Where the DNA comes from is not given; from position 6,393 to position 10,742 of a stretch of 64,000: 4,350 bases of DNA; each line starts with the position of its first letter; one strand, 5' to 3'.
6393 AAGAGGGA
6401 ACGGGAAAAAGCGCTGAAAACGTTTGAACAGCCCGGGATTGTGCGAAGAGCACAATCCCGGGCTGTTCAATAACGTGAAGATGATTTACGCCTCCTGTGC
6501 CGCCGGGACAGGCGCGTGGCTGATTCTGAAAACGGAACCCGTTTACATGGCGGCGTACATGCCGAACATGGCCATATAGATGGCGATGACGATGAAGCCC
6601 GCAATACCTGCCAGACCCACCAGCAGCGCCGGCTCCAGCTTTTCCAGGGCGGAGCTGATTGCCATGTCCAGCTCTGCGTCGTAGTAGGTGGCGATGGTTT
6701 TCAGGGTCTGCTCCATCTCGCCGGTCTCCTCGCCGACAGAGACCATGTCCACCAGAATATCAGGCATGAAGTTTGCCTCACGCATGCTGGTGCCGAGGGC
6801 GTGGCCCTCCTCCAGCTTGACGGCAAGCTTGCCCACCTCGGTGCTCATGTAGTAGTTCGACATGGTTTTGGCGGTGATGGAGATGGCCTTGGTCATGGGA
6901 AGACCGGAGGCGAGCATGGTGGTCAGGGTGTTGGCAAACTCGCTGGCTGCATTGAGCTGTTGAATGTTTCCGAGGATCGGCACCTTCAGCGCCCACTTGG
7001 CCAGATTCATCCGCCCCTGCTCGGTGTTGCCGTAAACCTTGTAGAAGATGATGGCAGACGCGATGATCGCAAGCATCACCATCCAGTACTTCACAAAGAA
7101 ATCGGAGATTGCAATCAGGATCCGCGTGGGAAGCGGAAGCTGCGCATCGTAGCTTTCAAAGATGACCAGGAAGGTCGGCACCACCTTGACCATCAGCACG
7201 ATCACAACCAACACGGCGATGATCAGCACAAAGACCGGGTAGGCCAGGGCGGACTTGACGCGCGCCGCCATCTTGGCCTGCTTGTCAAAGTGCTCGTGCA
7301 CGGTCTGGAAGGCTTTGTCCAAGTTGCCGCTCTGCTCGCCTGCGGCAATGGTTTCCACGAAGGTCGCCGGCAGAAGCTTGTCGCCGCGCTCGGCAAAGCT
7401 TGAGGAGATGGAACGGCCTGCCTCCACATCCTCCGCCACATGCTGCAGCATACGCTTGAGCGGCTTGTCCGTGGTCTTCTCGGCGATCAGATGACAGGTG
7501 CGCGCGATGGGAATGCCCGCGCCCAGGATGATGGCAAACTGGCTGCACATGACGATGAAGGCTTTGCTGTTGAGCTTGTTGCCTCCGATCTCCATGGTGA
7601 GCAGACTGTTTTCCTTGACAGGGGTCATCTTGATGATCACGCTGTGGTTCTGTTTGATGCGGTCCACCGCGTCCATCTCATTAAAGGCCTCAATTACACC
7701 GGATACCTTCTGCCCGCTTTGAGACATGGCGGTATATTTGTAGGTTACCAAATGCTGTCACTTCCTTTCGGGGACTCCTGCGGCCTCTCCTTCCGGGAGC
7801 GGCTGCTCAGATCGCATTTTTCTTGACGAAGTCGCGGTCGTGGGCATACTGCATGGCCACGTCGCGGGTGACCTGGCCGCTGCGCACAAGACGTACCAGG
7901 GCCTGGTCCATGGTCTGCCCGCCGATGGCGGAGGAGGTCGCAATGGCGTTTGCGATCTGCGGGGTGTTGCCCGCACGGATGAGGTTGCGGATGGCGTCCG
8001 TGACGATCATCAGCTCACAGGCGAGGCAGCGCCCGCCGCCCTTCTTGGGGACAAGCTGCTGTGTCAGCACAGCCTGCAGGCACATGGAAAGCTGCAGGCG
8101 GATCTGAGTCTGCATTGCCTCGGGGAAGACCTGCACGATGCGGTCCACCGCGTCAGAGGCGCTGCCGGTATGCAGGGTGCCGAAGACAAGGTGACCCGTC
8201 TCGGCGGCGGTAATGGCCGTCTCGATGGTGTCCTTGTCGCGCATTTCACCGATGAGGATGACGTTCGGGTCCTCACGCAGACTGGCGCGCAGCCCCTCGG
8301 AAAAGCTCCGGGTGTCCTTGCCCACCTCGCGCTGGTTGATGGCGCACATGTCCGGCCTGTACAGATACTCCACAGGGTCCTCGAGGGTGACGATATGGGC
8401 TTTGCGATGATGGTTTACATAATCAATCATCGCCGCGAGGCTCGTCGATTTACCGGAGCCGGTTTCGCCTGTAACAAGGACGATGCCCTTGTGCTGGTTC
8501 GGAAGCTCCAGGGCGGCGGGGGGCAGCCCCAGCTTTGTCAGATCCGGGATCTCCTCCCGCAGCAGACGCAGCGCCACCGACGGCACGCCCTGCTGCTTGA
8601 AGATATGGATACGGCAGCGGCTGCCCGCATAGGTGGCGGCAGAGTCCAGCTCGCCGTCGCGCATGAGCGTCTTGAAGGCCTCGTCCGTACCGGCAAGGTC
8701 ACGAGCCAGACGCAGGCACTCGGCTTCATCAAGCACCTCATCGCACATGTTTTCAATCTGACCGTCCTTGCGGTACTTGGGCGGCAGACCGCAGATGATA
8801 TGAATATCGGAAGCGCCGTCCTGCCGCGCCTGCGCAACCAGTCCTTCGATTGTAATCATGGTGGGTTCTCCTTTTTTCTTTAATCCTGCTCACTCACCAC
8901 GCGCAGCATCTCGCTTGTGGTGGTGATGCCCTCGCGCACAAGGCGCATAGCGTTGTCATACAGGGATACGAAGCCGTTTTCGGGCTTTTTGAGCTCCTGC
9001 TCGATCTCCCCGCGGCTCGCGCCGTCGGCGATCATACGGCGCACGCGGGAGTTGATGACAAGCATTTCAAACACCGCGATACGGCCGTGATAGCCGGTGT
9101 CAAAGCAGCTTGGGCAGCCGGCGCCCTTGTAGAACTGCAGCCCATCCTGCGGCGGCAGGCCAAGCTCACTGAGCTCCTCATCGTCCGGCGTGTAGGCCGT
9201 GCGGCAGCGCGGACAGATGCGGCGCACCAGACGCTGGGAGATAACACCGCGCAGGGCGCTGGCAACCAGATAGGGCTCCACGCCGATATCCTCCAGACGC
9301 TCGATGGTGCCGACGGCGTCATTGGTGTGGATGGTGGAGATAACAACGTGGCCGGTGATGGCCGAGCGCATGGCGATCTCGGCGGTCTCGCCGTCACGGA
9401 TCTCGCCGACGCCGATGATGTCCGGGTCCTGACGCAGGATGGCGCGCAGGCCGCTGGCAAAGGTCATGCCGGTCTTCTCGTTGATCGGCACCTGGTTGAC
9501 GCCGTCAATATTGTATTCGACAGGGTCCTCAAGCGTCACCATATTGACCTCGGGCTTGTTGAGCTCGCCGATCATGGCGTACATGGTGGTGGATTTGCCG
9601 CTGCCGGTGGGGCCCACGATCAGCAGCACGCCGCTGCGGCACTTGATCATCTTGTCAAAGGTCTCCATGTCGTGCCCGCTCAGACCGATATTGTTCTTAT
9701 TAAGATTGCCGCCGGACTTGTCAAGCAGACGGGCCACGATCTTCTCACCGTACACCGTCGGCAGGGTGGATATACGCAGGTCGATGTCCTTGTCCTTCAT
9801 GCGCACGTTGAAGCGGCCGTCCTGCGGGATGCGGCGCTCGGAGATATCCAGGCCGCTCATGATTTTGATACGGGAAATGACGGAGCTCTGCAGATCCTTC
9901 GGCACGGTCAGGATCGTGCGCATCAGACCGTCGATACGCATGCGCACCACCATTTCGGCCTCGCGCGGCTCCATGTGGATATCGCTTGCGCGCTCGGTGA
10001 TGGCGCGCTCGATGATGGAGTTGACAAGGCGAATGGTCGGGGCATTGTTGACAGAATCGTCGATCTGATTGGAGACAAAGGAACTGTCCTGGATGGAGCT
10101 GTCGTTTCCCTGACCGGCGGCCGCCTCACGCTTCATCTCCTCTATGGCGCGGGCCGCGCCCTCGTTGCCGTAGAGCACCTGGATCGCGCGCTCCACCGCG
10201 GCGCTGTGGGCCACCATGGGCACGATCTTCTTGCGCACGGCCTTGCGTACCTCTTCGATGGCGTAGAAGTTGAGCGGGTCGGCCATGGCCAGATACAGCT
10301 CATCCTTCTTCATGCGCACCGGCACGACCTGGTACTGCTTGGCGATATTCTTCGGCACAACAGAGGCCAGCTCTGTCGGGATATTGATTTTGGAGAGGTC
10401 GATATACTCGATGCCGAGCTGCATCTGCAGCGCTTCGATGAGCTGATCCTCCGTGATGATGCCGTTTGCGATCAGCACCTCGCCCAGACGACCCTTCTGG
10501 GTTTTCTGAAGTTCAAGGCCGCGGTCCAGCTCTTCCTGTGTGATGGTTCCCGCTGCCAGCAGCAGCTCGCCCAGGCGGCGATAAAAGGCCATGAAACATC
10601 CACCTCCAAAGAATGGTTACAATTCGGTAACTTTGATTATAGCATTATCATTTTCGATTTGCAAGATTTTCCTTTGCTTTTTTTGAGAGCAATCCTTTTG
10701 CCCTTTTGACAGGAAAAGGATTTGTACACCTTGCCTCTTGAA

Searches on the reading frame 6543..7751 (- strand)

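Call 7: search_protein_families(library=pfam, proteins=[window:6543-7751:-], max_evalue=0.001)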
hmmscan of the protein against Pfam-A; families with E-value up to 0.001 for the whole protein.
window:6543-7751:- (402 aa): 1 family
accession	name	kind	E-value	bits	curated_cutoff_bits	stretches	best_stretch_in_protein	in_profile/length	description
PF00482.28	T2SSF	-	3.5e-54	182.5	25.2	2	69-192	2-125/125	Type II secretion system (T2SS), protein F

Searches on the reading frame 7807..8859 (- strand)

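Call 7: search_protein_families(library=pfam, proteins=[window:7807-8859:-], max_evalue=0.001)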
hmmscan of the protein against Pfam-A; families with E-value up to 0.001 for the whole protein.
window:7807-8859:- (350 aa): 4 families
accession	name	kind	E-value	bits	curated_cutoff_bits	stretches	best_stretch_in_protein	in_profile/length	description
PF00437.27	T2SSE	-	2.6e-48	165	24.9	1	4-300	12-303/370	Type II/IV secretion system protein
PF13401.12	AAA_22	-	1.2e-05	26.1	27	1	122-204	3-91/130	AAA domain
PF13555.12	AAA_29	-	0.00018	21.6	27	1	122-145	20-43/61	P-loop containing region of AAA domain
PF13191.12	AAA_16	-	0.00034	21.6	32.6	1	122-166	21-63/167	AAA ATPase domain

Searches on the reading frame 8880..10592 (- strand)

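Call 7: search_protein_families(library=pfam, proteins=[window:8880-10592:-], max_evalue=0.001)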
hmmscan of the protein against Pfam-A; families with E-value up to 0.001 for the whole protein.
window:8880-10592:- (570 aa): 3 families
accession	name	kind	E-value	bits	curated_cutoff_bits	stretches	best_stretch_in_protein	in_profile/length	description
PF00437.27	T2SSE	-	1.1e-128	429.4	24.9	1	182-564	4-370/370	Type II/IV secretion system protein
PF05157.20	MshEN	-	2.7e-20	72.6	23.1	1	59-146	1-89/90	MshEN domain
PF13555.12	AAA_29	-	0.00059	20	27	0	316-340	17-42/61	P-loop containing region of AAA domain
